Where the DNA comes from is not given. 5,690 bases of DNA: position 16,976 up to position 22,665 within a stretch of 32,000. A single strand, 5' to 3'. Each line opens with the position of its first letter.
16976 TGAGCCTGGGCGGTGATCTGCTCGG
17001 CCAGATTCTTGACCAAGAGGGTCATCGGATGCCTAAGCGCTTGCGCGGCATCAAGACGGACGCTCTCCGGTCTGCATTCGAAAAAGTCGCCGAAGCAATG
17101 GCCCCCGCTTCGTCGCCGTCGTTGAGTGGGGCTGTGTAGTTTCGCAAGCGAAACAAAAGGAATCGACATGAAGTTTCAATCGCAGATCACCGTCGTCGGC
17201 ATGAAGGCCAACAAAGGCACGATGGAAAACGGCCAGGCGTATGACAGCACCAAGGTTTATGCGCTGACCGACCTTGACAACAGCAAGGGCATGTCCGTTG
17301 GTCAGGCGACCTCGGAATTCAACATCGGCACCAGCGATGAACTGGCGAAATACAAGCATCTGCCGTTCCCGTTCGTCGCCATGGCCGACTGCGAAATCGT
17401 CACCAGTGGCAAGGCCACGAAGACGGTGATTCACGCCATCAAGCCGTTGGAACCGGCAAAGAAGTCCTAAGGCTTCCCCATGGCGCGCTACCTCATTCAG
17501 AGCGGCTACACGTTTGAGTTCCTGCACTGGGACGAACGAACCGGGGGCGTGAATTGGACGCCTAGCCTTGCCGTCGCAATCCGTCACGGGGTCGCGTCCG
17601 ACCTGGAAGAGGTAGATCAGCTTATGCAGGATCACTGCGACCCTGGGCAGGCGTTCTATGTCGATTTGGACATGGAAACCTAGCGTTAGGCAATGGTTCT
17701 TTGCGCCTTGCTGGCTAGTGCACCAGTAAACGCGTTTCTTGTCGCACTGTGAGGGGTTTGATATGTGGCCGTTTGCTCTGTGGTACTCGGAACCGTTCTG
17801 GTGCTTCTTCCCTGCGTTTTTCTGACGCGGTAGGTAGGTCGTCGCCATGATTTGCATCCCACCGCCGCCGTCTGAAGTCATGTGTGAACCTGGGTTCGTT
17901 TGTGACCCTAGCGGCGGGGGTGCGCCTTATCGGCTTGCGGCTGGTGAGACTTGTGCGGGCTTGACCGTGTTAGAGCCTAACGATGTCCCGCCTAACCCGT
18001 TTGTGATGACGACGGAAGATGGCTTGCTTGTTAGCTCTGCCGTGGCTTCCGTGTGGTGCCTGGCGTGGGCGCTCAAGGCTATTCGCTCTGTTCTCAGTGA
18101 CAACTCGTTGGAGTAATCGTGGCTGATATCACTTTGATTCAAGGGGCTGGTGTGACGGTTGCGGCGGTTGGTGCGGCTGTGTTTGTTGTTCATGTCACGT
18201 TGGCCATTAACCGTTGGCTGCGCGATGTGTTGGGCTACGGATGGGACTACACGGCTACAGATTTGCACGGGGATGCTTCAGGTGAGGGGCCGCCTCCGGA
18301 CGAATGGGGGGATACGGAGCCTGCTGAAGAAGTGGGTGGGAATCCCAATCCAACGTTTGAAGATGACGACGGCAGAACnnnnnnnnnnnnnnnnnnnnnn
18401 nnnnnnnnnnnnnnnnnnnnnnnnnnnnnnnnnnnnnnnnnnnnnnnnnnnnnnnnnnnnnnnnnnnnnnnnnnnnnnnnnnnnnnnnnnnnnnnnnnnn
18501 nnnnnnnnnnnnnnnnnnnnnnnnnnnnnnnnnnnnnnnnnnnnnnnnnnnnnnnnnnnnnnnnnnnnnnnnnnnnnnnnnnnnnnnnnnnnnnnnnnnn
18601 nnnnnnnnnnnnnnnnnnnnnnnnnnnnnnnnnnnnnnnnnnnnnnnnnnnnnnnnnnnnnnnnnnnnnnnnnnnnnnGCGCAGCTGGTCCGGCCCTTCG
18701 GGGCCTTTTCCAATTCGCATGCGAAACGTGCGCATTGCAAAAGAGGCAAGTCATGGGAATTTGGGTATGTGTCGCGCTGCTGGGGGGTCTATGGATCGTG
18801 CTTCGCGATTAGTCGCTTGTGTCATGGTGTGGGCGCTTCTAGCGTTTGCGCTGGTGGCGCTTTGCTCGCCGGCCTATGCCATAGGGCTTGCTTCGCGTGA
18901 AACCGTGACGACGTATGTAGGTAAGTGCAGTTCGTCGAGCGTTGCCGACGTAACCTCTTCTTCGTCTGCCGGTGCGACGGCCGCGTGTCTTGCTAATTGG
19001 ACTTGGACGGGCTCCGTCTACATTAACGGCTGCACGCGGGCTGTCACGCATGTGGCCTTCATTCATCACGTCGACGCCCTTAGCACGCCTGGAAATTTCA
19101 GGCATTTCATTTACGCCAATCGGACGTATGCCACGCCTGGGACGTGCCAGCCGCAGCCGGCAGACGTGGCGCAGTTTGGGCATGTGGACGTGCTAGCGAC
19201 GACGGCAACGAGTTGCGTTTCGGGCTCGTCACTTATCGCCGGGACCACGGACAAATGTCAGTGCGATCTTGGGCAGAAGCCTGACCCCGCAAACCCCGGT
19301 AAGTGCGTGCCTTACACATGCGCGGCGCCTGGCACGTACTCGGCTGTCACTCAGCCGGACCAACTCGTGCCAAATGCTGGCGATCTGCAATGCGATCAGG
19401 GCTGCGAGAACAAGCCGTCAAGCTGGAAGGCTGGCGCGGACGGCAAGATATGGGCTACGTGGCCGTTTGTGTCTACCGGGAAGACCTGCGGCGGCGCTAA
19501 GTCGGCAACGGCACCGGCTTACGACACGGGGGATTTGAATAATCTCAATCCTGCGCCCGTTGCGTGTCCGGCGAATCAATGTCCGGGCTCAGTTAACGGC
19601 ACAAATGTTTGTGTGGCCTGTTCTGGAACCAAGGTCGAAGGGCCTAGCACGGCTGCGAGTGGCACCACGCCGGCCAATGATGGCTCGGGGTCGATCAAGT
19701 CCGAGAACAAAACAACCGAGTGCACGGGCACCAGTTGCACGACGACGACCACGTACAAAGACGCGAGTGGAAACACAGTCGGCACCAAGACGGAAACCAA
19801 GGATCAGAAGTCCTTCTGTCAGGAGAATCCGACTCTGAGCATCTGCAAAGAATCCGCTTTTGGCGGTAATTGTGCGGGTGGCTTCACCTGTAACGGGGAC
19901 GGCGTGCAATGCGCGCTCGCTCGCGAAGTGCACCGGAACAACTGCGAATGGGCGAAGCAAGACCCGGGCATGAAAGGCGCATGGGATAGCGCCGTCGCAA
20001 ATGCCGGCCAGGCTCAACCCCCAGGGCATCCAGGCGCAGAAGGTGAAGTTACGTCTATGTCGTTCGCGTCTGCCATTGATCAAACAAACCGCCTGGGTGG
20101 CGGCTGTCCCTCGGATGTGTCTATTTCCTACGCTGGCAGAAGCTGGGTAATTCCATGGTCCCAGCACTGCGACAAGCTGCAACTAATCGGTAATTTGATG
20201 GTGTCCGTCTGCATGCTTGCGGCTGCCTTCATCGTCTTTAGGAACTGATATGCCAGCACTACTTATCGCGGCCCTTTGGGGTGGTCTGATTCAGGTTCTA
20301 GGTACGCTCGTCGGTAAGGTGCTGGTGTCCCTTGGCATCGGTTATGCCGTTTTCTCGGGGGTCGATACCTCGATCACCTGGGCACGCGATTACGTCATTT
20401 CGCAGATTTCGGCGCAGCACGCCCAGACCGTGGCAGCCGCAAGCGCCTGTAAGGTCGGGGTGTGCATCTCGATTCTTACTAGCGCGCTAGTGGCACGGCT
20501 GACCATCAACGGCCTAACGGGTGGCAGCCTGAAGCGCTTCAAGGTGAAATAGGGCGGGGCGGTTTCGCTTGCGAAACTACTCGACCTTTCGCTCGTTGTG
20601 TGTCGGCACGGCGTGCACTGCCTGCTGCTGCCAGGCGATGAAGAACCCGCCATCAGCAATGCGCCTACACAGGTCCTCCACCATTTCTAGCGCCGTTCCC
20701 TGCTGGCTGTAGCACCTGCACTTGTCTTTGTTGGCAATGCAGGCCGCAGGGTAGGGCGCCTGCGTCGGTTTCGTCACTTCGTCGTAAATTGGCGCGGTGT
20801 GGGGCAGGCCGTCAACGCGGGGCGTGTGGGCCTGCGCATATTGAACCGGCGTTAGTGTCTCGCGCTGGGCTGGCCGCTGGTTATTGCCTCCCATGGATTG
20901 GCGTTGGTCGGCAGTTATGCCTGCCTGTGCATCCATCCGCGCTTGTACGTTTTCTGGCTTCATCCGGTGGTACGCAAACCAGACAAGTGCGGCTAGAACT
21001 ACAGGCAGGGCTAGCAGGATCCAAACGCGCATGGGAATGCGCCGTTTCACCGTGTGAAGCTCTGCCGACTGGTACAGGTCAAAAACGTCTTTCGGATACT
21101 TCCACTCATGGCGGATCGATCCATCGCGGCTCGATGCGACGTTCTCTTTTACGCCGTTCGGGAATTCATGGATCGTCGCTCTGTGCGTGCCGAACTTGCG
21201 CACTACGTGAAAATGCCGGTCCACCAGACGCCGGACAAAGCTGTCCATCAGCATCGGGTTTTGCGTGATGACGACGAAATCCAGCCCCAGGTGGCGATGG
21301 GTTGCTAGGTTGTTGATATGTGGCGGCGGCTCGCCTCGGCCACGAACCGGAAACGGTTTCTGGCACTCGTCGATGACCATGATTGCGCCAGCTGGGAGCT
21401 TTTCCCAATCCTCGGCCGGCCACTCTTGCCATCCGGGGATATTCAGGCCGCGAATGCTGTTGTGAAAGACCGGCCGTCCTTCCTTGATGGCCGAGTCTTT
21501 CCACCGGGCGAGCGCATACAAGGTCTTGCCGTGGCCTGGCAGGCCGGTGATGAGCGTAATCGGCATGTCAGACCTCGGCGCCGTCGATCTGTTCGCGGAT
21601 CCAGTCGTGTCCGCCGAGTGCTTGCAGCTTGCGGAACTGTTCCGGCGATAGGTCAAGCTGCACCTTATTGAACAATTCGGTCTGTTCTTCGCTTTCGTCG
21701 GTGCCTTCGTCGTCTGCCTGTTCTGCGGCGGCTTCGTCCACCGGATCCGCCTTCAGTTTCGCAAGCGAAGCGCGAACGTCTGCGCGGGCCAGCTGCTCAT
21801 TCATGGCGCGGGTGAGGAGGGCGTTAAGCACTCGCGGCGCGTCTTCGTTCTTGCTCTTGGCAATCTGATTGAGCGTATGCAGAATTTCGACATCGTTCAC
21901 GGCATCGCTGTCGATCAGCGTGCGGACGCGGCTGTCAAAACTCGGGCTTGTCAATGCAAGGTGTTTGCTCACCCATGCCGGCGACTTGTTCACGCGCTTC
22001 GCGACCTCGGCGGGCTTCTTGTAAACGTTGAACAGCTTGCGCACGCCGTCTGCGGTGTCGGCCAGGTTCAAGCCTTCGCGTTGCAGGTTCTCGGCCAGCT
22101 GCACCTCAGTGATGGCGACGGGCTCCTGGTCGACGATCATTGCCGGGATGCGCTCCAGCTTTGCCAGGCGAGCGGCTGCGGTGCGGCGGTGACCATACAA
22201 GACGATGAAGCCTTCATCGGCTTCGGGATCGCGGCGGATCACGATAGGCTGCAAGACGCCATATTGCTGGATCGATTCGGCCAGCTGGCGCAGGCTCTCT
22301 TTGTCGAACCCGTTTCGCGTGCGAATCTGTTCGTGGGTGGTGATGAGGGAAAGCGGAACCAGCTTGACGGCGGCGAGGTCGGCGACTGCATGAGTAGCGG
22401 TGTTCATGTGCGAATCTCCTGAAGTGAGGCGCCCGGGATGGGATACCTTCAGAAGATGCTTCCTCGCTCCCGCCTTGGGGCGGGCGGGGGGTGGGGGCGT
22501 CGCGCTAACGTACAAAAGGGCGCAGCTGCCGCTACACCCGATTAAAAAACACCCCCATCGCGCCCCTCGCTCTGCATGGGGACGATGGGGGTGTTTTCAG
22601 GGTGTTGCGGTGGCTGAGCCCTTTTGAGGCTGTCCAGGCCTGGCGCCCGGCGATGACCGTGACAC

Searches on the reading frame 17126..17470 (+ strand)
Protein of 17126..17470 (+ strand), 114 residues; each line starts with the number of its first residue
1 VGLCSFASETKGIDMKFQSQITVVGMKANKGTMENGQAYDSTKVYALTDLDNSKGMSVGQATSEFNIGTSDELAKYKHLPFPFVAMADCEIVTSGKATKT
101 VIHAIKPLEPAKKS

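Call 27: search_protein_families(library=pfam, proteins=[window:17126-17470:+], max_evalue=0.01)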
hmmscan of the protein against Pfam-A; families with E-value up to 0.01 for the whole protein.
window:17126-17470:+ (114 aa): 0 families

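Call 28: search_protein_families(library=phrogs, proteins=[window:17126-17470:+], max_evalue=0.001)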
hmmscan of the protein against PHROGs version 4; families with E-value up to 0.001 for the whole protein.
window:17126-17470:+ (114 aa): 1 family
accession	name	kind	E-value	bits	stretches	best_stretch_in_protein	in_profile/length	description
phrog_4994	-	unknown function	3.6e-30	105.4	1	15-113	1-98/103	-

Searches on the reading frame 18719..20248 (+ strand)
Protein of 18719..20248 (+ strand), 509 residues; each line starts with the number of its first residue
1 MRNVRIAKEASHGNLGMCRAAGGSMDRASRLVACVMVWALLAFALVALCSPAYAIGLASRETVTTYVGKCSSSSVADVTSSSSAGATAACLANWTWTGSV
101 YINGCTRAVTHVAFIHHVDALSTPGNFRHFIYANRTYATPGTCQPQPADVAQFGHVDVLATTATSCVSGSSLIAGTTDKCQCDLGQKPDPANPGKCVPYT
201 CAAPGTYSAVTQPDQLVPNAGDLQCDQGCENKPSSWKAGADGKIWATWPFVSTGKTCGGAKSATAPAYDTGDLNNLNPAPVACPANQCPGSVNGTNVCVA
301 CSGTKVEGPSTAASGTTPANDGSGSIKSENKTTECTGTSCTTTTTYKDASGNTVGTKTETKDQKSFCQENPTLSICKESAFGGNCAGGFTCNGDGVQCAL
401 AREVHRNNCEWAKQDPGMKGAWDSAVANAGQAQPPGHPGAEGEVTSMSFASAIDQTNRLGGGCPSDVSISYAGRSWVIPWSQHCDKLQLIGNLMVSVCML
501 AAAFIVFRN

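Call 27: search_protein_families(library=pfam, proteins=[window:18719-20248:+], max_evalue=0.01)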
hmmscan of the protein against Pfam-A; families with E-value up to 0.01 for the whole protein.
window:18719-20248:+ (509 aa): 0 families

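Call 28: search_protein_families(library=phrogs, proteins=[window:18719-20248:+], max_evalue=0.001)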
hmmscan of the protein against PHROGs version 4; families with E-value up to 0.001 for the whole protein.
window:18719-20248:+ (509 aa): 2 families
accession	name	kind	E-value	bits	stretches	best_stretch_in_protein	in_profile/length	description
phrog_4352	-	unknown function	3.3e-26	93.2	1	132-508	51-476/479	-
phrog_4454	-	unknown function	0.0003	21.2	1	444-509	408-475/477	-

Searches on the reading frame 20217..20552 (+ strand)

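Call 27: search_protein_families(library=pfam, proteins=[window:20217-20552:+], max_evalue=0.01)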
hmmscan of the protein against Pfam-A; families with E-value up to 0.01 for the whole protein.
window:20217-20552:+ (111 aa): 1 family
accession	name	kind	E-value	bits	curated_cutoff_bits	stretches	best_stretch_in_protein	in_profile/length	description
PF10734.14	DUF2523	-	1.6e-13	51.4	22.1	1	20-98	1-79/80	Protein of unknown function (DUF2523)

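Call 28: search_protein_families(library=phrogs, proteins=[window:20217-20552:+], max_evalue=0.001)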
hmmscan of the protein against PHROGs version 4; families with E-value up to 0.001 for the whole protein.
window:20217-20552:+ (111 aa): 1 family
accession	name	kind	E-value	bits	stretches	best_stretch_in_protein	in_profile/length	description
phrog_1242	-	head and packaging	2.6e-19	70.1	1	16-105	2-91/97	minor head protein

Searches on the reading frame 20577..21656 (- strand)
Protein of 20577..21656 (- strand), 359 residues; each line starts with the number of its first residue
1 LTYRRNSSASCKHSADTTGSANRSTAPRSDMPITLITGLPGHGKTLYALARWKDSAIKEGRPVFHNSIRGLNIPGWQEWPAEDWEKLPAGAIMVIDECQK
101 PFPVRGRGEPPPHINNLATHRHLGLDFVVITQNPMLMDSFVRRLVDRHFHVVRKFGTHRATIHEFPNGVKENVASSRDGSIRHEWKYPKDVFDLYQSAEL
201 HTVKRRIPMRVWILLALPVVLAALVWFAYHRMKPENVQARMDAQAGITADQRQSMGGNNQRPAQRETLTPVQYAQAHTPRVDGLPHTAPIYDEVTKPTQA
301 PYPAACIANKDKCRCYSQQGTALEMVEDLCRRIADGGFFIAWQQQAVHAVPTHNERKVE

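Call 27: search_protein_families(library=pfam, proteins=[window:20577-21656:-], max_evalue=0.01)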
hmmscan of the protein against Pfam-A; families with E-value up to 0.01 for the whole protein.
window:20577-21656:- (359 aa): 1 family
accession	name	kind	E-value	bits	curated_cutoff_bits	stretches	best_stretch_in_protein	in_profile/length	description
PF05707.18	Zot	-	4.6e-23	82.1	20.3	1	84-199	75-194/197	Zonular occludens toxin (Zot)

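Call 28: search_protein_families(library=phrogs, proteins=[window:20577-21656:-], max_evalue=0.001)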
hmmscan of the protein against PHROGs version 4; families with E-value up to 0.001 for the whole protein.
window:20577-21656:- (359 aa): 4 families
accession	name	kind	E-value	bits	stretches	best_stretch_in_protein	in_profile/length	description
phrog_197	-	moron, auxiliary metabolic gene and host takeover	5.5e-79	267.8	1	26-344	21-367/486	Zot-like toxin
phrog_1041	-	moron, auxiliary metabolic gene and host takeover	6.2e-30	105.9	1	82-267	73-288/420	CTXphi Zot-like toxin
phrog_11271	-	head and packaging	7.6e-08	33.4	1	82-135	76-133/145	head morphogenesis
phrog_1675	-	head and packaging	0.00082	19.9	0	31-64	1-33/353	morphogenesis (protein I of M13)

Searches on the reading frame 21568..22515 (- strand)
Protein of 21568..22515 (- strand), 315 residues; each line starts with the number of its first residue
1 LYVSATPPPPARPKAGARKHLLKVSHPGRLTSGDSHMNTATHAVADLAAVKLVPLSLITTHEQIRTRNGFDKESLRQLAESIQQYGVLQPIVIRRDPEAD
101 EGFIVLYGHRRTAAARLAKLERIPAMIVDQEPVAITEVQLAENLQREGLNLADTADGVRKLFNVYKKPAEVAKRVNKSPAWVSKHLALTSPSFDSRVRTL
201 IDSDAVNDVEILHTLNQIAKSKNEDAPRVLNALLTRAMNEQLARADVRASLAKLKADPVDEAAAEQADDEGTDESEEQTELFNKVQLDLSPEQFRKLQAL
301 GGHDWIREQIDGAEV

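Call 27: search_protein_families(library=pfam, proteins=[window:21568-22515:-], max_evalue=0.01)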
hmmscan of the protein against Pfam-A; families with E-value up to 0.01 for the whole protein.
window:21568-22515:- (315 aa): 2 families
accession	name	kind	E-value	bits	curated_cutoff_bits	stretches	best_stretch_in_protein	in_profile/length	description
PF02195.25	ParB_N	-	1.9e-17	63.5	26.3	1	52-145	5-95/95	ParB N-terminal domain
PF08535.16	KorB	-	3e-08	34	22.3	1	167-255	5-87/89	KorB domain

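Call 28: search_protein_families(library=phrogs, proteins=[window:21568-22515:-], max_evalue=0.001)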
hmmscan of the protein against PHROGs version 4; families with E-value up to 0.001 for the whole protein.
window:21568-22515:- (315 aa): 21 families
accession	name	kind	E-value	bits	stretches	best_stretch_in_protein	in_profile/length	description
phrog_3264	-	DNA, RNA and nucleotide metabolism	3.6e-33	116.6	1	47-297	46-240/337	ParB-like partition protein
phrog_6218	-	DNA, RNA and nucleotide metabolism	5.5e-25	89.5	1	73-277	25-224/506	ParB-like partition protein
phrog_4715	-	DNA, RNA and nucleotide metabolism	1.4e-22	80.8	1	54-278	151-395/630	ParB-like partition protein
phrog_1033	-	DNA, RNA and nucleotide metabolism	9.5e-16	59.5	1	52-273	35-257/334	ParB-like partition protein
phrog_3951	-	unknown function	2.4e-10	41.4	1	50-131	18-99/301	-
phrog_620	-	DNA, RNA and nucleotide metabolism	1.7e-09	39.1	1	67-143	25-95/217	ParB-like partition protein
phrog_498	-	other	7e-08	32.4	1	50-142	35-122/633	DNA methyltransferase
phrog_8071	-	DNA, RNA and nucleotide metabolism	4.4e-07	30.5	1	50-145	7-95/389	ParB-like partition protein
phrog_27360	-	unknown function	1e-06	29.3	1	50-178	6-132/312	-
phrog_940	-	DNA, RNA and nucleotide metabolism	3.5e-06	27.5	1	70-147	24-96/388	nuclease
phrog_7783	-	unknown function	3.7e-06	26.9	1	53-190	5-145/634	-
phrog_12047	-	DNA, RNA and nucleotide metabolism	1.1e-05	26.1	1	65-166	13-107/301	ParB-like partition nuclease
phrog_7405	-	unknown function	1.7e-05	25.6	1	71-150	43-118/250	-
phrog_5475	-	unknown function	1.8e-05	24.8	1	70-201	21-134/458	-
phrog_930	-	DNA, RNA and nucleotide metabolism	1.9e-05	25.7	1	71-129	26-78/223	ParB-like partition protein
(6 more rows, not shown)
